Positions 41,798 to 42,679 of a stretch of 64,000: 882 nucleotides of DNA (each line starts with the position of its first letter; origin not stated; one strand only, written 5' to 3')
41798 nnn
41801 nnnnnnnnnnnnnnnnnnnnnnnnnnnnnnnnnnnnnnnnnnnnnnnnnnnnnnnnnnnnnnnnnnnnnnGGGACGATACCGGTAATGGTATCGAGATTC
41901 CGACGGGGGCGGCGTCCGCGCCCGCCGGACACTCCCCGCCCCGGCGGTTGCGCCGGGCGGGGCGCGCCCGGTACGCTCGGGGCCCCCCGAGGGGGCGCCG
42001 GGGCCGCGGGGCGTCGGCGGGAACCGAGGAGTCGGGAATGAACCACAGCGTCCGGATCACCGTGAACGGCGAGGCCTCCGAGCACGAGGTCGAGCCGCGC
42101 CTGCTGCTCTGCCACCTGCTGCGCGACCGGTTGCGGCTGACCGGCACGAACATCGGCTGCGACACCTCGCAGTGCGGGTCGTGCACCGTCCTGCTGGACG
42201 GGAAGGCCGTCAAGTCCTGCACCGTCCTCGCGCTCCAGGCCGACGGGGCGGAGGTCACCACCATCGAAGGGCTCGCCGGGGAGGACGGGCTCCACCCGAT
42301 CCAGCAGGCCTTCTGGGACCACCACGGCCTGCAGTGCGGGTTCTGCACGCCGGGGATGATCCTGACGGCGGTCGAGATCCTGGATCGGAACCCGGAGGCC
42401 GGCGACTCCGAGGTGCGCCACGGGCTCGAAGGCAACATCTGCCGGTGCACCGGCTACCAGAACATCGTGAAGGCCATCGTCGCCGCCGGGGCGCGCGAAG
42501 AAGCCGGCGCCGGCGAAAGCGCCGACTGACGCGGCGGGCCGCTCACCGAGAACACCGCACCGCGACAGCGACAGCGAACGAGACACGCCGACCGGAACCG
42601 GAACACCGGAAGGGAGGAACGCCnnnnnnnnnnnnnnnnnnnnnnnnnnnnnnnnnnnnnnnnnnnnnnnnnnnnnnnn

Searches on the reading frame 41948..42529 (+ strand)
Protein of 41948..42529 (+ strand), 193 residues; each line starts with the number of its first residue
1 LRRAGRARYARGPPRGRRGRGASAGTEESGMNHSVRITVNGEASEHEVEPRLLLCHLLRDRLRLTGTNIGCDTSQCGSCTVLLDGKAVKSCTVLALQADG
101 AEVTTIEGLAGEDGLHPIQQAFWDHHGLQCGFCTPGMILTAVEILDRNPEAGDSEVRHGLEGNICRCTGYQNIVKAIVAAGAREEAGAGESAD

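Call 9: search_protein_families(library=pfam, proteins=[window:41948-42529:+], max_evalue=0.01)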
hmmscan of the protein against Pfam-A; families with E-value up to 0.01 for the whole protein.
window:41948-42529:+ (193 aa): 3 families
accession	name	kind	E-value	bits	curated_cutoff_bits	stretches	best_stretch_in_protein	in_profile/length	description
PF01799.25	Fer2_2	-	7.7e-35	119.3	30.3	1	105-177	1-74/75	[2Fe-2S] binding domain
PF00111.32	Fer2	-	9.4e-05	22.7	21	1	37-91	1-55/77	2Fe-2S iron-sulfur cluster binding domain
PF13085.11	Fer2_3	-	0.00033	21.1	27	1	70-109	51-89/107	2Fe-2S iron-sulfur cluster binding domain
